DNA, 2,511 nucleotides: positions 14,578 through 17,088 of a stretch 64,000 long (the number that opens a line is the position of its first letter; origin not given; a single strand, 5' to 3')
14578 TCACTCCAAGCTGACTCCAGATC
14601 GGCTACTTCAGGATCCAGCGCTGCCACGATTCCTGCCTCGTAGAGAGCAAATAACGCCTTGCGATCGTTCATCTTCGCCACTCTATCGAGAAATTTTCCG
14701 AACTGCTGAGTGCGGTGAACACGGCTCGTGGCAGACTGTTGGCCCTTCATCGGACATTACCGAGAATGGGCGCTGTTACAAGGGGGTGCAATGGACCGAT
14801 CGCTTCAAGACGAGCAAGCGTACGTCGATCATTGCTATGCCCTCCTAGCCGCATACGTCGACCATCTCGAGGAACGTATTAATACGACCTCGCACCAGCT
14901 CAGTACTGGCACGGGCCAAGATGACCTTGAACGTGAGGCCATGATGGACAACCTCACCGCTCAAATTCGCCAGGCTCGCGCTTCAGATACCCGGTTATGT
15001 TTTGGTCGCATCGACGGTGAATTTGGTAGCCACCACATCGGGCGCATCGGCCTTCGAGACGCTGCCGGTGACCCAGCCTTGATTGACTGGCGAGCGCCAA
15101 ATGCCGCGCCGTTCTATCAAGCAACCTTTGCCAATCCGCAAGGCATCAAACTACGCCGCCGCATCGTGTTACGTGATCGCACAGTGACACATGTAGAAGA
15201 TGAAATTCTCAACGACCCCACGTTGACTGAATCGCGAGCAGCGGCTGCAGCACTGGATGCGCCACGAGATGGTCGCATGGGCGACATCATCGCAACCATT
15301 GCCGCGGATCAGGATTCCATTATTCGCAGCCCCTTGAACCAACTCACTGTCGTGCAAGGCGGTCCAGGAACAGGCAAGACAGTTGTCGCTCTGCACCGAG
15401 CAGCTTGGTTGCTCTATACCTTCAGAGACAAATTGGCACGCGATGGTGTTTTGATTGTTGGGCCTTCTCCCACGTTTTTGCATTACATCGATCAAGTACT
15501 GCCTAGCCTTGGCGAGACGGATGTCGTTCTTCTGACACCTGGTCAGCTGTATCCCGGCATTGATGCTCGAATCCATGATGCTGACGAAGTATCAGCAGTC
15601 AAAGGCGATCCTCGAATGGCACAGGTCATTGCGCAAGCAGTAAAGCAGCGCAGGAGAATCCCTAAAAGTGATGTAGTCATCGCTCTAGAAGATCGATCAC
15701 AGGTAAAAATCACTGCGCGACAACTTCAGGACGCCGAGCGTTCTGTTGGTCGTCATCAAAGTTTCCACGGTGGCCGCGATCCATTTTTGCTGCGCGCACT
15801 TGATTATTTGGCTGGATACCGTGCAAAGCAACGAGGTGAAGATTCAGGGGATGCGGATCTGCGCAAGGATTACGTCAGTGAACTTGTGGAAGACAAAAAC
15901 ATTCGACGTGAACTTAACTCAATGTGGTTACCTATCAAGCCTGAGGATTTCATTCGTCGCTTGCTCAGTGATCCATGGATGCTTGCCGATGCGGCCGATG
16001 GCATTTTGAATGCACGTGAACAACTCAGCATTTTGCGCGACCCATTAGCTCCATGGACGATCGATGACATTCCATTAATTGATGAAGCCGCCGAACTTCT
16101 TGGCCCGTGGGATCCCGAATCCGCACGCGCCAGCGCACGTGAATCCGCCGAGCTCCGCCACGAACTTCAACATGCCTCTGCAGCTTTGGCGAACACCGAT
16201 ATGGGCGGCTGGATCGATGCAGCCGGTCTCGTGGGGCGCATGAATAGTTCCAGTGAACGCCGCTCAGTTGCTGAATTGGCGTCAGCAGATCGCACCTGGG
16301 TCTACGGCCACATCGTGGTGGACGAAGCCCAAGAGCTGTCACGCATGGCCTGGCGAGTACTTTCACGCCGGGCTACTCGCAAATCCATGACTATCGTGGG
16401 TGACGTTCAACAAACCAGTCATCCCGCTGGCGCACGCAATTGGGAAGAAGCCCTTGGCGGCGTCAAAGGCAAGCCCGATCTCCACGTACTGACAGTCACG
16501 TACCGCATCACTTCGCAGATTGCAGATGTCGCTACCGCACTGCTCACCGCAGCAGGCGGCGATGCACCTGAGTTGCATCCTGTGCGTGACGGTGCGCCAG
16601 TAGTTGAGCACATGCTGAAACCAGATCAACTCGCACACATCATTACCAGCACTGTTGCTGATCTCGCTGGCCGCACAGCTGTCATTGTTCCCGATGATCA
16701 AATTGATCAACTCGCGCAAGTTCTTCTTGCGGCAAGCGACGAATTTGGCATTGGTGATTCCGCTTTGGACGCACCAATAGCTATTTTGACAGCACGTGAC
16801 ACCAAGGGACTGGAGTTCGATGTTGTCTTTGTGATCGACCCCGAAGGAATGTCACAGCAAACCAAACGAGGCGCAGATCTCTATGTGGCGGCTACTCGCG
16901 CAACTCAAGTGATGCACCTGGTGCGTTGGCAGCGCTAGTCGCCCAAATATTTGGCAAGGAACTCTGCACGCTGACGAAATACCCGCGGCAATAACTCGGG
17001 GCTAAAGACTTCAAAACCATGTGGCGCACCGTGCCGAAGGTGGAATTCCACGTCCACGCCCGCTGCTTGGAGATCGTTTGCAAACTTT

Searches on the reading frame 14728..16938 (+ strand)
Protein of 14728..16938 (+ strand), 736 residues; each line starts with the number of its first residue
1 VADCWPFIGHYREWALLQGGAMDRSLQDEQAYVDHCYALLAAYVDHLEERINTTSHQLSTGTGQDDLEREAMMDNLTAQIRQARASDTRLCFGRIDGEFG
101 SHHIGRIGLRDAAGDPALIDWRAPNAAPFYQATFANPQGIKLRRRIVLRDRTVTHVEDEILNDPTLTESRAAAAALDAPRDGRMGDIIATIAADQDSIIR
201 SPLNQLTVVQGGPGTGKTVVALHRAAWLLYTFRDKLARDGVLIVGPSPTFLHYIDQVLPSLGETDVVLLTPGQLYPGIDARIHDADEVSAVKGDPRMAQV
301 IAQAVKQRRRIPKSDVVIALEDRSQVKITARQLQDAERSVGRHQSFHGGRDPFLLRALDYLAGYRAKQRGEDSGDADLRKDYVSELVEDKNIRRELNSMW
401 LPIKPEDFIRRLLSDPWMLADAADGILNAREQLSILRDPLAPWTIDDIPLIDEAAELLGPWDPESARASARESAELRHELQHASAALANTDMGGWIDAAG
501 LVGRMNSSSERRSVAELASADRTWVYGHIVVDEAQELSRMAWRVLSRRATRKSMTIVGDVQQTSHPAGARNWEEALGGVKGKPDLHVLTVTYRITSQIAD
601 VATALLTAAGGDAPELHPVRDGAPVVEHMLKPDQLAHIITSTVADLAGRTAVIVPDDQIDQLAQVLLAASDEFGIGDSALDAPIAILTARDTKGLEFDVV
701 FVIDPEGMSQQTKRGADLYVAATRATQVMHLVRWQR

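Call 18: find_encoding_contigs(protein=window:14728-16938:+, flank=10000, max_places=4)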
Protein window:14728-16938:+ (736 aa): no gene with exactly this product is on record in the collection.
